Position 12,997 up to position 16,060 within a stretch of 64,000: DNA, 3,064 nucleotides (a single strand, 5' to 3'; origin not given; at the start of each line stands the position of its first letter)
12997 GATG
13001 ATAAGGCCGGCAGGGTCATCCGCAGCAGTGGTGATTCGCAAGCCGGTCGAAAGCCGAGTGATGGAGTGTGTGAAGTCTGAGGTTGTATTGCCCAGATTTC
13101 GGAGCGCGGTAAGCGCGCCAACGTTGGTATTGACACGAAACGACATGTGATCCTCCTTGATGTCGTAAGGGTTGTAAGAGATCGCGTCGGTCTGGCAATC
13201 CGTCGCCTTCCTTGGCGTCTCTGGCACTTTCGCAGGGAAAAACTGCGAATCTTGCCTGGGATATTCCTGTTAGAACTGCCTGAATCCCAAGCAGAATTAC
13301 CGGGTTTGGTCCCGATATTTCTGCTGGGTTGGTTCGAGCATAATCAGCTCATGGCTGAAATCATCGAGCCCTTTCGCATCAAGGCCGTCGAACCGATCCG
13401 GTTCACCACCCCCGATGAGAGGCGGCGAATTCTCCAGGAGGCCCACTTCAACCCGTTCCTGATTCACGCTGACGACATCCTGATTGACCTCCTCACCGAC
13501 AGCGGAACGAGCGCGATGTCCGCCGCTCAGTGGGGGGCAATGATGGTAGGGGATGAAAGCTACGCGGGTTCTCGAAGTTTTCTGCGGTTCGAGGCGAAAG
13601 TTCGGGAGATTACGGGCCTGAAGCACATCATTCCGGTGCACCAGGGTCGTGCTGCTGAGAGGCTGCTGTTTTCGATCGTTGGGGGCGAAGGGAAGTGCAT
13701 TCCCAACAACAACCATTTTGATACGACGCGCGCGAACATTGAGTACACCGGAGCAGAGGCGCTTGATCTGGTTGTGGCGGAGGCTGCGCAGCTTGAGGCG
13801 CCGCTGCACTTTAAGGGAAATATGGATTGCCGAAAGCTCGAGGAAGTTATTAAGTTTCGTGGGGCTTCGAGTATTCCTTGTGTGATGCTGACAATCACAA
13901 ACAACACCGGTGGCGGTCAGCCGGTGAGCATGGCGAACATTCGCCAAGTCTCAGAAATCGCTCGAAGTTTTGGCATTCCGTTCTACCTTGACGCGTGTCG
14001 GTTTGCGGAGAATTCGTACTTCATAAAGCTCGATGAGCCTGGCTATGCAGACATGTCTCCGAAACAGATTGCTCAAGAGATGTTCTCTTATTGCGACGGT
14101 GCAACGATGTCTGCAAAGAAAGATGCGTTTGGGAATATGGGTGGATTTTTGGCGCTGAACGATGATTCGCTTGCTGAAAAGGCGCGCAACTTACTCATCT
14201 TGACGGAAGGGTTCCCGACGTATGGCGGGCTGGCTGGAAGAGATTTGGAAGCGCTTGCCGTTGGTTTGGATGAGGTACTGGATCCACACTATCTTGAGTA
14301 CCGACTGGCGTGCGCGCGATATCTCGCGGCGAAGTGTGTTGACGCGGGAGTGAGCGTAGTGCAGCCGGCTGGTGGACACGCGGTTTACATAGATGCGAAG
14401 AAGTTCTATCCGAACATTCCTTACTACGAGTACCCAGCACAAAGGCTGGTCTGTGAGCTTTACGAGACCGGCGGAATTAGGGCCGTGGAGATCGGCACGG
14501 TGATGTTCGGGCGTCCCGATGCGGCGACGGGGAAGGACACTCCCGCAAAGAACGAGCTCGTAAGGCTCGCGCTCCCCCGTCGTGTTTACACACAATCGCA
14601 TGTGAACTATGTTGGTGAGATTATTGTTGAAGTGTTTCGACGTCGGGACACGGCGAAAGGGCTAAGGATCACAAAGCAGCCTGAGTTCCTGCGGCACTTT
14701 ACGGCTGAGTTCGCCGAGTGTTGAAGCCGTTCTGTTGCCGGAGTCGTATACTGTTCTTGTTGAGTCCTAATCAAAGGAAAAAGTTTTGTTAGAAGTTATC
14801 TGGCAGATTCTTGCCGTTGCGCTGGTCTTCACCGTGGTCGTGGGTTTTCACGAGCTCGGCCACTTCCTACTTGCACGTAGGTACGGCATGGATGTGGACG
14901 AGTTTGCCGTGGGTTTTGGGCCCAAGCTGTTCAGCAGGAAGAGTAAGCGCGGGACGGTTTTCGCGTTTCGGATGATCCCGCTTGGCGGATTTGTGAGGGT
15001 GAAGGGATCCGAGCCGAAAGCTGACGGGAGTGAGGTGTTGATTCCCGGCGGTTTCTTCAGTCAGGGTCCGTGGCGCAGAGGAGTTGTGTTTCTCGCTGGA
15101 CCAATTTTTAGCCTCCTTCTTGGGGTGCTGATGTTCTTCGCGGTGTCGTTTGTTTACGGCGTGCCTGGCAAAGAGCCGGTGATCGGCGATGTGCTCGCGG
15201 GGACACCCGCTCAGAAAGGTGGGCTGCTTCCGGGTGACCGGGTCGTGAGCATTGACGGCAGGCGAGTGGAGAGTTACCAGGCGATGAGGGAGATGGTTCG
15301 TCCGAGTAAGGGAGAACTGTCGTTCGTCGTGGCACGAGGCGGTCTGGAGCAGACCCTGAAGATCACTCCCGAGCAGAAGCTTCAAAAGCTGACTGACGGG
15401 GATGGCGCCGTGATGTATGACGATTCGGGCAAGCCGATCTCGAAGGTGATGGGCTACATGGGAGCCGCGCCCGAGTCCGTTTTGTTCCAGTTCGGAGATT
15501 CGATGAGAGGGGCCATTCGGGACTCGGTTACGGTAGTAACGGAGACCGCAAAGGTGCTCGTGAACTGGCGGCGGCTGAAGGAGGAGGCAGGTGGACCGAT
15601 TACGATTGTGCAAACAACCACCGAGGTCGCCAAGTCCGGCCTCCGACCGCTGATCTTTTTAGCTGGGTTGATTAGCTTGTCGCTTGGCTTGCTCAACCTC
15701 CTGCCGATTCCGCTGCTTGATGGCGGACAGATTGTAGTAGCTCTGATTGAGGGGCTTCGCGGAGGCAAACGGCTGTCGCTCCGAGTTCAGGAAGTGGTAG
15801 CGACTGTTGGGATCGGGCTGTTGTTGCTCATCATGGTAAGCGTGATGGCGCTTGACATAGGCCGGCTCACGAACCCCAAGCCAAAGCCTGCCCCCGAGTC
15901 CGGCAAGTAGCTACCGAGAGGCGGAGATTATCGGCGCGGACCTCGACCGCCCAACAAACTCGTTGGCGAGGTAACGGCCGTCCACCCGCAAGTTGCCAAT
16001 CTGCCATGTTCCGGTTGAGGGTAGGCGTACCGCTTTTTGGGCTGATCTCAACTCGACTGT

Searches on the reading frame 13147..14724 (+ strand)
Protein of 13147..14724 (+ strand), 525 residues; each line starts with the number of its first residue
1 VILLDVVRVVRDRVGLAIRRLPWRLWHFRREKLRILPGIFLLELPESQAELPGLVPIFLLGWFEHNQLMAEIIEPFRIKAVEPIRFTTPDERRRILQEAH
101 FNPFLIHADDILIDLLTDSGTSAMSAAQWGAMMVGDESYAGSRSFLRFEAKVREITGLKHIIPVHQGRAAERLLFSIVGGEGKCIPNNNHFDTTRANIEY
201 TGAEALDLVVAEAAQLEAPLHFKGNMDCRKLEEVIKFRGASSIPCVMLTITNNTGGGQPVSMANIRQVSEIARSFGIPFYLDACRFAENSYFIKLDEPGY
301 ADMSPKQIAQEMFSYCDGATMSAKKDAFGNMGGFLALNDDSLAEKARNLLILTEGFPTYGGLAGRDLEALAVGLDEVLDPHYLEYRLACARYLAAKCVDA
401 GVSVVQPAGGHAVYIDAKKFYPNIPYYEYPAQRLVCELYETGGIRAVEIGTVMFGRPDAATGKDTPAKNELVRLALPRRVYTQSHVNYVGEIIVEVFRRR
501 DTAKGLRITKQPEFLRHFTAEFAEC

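Call 7: search_protein_families(library=pfam, proteins=[window:13147-14724:+], max_evalue=0.01)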
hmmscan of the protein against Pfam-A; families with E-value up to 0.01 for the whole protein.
window:13147-14724:+ (525 aa): 2 families
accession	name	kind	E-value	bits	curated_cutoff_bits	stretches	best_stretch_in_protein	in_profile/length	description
PF01212.27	Beta_elim_lyase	-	5.3e-74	249.6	27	1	114-489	1-285/288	Beta-eliminating lyase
PF01041.23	DegT_DnrJ_EryC1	-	0.0038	16.9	19.8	0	145-349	26-198/360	DegT/DnrJ/EryC1/StrS aminotransferase family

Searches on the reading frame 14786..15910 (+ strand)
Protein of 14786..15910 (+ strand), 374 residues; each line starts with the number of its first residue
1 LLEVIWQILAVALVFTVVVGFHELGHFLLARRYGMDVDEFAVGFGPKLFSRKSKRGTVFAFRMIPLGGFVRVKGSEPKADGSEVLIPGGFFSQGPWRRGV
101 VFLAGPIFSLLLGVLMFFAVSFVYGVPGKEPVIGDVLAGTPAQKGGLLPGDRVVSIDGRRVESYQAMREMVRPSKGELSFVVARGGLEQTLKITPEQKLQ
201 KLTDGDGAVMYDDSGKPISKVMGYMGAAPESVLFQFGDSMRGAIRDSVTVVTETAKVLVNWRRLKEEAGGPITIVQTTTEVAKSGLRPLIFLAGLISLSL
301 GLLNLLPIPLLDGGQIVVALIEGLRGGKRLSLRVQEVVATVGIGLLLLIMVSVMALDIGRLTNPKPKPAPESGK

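Call 7: search_protein_families(library=pfam, proteins=[window:14786-15910:+], max_evalue=0.01)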
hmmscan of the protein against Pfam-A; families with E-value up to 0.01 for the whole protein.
window:14786-15910:+ (374 aa): 4 families
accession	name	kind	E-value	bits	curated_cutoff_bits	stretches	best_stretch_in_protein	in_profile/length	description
PF02163.28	Peptidase_M50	-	2.2e-58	197.7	27.2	1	11-348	2-220/221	Peptidase family M50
PF17820.7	PDZ_6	-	2.3e-10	40.5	27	1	132-184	1-54/54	PDZ domain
PF00595.29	PDZ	-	3.5e-07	31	23.2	1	129-182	25-80/81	PDZ domain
PF13180.12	PDZ_2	-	1.9e-06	28.5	27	1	130-193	13-78/80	PDZ domain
